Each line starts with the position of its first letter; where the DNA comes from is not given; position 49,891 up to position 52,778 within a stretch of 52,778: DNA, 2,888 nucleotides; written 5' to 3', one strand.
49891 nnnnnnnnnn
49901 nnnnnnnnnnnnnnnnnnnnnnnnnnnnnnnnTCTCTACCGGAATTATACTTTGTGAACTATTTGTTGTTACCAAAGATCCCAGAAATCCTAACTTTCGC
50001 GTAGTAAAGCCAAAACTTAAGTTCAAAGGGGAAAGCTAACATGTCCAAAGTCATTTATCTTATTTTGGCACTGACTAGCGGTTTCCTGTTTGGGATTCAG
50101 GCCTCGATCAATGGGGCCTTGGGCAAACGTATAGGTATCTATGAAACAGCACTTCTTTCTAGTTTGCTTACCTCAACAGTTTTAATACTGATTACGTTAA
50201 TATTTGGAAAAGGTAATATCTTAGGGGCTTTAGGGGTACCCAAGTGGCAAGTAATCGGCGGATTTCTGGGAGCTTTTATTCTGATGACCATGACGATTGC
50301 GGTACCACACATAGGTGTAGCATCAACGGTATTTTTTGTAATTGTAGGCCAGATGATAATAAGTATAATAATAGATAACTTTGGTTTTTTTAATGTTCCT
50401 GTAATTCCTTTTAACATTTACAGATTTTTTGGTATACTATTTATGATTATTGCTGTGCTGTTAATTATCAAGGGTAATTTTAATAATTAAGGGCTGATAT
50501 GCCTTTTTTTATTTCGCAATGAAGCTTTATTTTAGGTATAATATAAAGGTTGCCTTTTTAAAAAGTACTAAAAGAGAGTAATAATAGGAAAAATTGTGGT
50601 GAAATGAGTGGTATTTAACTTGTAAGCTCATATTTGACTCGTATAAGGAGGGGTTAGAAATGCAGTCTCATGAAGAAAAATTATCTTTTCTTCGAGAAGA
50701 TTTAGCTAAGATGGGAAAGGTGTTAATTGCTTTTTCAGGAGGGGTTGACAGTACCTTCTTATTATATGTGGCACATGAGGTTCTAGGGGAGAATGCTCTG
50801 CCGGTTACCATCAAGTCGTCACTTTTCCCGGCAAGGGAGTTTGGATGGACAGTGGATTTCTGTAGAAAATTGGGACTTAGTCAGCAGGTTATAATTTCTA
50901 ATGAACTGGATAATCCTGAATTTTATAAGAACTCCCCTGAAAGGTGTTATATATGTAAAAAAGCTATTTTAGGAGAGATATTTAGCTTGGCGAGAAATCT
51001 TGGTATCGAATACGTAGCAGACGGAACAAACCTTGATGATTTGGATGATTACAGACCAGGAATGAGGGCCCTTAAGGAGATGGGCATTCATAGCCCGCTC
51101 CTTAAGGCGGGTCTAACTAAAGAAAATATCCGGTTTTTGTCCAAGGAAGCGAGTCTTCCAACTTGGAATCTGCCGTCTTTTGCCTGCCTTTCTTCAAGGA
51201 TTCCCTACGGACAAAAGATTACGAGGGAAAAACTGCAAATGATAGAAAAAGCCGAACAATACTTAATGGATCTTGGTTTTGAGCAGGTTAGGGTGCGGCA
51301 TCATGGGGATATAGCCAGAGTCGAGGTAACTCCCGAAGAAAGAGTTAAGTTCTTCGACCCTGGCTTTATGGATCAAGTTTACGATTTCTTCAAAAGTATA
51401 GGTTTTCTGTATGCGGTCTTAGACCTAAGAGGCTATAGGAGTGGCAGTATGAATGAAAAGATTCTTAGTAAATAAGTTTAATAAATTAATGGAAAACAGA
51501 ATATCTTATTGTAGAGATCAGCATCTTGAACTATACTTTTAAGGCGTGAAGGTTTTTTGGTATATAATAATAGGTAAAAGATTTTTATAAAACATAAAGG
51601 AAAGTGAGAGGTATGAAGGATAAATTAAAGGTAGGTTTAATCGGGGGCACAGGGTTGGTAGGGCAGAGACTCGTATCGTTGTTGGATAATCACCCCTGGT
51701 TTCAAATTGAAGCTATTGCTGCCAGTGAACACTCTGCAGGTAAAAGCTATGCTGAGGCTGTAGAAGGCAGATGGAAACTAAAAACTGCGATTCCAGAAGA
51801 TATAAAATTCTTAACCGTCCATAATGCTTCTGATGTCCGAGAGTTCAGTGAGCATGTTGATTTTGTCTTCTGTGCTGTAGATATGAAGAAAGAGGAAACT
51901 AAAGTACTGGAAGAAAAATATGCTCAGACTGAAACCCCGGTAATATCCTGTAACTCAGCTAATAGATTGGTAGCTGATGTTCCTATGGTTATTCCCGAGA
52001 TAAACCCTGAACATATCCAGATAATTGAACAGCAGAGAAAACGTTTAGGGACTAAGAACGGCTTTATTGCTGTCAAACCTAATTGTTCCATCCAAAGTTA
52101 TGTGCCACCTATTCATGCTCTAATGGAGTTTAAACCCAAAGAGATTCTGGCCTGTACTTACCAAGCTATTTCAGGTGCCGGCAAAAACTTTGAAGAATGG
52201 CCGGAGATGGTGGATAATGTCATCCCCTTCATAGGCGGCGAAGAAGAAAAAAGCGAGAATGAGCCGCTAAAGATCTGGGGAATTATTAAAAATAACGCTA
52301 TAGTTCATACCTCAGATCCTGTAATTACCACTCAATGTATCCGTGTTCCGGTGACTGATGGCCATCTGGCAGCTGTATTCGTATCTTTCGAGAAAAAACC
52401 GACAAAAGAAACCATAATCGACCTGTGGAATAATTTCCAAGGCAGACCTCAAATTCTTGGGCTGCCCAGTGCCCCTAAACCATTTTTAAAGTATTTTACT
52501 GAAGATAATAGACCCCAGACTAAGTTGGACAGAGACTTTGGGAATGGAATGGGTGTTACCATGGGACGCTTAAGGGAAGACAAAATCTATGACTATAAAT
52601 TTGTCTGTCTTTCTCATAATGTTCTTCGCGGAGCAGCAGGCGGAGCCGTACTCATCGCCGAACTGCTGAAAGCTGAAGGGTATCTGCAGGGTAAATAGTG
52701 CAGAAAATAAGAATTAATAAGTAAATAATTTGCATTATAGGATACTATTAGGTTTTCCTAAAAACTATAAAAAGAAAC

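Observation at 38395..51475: Nickel-pincer (Lar) cofactor genes embedded in a TRAP/aldolase/GntR locus around a divergent LarA-like enzyme: a candidate undescribed hydroxyacid pathway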

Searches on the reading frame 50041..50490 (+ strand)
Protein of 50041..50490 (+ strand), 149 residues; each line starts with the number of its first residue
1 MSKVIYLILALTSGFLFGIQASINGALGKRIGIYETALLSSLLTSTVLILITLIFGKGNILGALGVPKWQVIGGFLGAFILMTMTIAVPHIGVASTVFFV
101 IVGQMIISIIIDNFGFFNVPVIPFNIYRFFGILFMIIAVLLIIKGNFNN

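Call 7: search_protein_families(library=ncbifam, proteins=[window:50041-50490:+], max_evalue=0.01)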
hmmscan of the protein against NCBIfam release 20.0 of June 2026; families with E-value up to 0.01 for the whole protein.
window:50041-50490:+ (149 aa): 0 families

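Call 60: search_protein_families(library=pfam, proteins=[window:50041-50490:+], max_evalue=0.001)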
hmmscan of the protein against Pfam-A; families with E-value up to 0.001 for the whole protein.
window:50041-50490:+ (149 aa): 1 family
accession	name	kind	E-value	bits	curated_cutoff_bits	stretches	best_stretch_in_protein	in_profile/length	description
PF04657.19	DMT_YdcZ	-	1.3e-33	116.7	24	1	6-141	2-140/140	Putative inner membrane exporter, YdcZ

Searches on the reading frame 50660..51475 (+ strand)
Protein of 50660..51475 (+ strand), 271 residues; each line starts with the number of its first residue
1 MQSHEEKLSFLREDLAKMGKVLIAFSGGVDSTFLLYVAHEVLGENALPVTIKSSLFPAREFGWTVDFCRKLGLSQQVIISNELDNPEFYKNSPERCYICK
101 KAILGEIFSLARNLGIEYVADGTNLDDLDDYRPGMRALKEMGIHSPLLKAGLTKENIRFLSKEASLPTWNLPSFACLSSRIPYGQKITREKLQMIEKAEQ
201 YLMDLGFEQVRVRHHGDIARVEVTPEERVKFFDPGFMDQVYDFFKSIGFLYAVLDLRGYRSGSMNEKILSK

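Call 3: search_protein_families(library=pfam, proteins=[window:50660-51475:+])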
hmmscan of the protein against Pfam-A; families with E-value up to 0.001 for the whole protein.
window:50660-51475:+ (271 aa): 2 families
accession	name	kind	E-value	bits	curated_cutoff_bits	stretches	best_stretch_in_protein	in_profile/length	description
PF01171.26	ATP_bind_3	-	5.1e-05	23.5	27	0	20-47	1-28/182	PP-loop family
PF02540.23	NAD_synthase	-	0.00027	20.6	21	1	8-78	6-79/242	NAD synthase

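Call 7: search_protein_families(library=ncbifam, proteins=[window:50660-51475:+], max_evalue=0.01)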
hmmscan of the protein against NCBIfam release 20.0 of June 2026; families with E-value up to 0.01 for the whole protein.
window:50660-51475:+ (271 aa): 10 families
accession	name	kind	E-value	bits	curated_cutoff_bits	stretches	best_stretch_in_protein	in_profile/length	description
TIGR00268.2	TIGR00268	equivalog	6.5e-97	323.8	150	1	7-265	2-259/259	ATP-dependent sacrificial sulfur transferase LarE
NF010587.0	PRK13980.1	equivalog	2.7e-06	26.8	255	1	8-109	19-118/267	NAD+ synthase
TIGR00884.1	guaA_Cterm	equivalog_domain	1.2e-05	24.7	338.75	1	6-126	5-128/310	glutamine-hydrolyzing GMP synthase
TIGR03573.1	WbuX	subfamily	1.3e-05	24.8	203.2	1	2-130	40-177/344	N-acetyl sugar amidotransferase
TIGR02432.1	lysidine_TilS_N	equivalog_domain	0.00021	21.3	93.6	1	20-43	1-24/189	tRNA lysidine(34) synthetase TilS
TIGR00552.1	nadE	equivalog_domain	0.00035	19.9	63.65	1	9-85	11-91/251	NAD(+) synthase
NF007942.0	PRK10660.1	equivalog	0.00057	18.8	606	1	7-39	6-38/439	tRNA lysidine(34) synthetase TilS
NF000848.1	PRK00074.1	equivalog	0.00084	18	400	1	5-70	201-266/512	glutamine-hydrolyzing GMP synthase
NF005313.0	PRK06847.1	subfamily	0.0042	16.1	372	1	134-198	52-117/375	hypothetical protein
NF010588.0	PRK13981.1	equivalog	0.0055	15.2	479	1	18-74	285-342/546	NAD+ synthase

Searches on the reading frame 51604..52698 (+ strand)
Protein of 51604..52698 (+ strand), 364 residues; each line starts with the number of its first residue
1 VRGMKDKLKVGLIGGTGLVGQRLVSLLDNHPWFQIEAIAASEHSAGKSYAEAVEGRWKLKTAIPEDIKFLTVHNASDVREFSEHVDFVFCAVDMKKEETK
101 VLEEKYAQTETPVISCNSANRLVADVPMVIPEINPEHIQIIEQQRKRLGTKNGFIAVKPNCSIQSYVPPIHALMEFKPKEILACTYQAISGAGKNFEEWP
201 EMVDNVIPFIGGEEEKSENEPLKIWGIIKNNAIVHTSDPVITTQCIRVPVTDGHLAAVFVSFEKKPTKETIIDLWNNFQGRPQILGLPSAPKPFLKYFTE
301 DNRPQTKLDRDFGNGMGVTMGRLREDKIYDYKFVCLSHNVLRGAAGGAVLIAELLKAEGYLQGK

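Call 60: search_protein_families(library=pfam, proteins=[window:51604-52698:+], max_evalue=0.001)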
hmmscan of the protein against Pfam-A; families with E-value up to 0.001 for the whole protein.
window:51604-52698:+ (364 aa): 2 families
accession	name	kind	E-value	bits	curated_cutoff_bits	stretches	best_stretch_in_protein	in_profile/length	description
PF02774.23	Semialdhyde_dhC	-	1.2e-27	97.7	26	1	175-341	8-183/184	Semialdehyde dehydrogenase, dimerisation domain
PF01118.30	Semialdhyde_dh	-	8e-27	94.5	26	1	9-139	1-119/121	Semialdehyde dehydrogenase, NAD binding domain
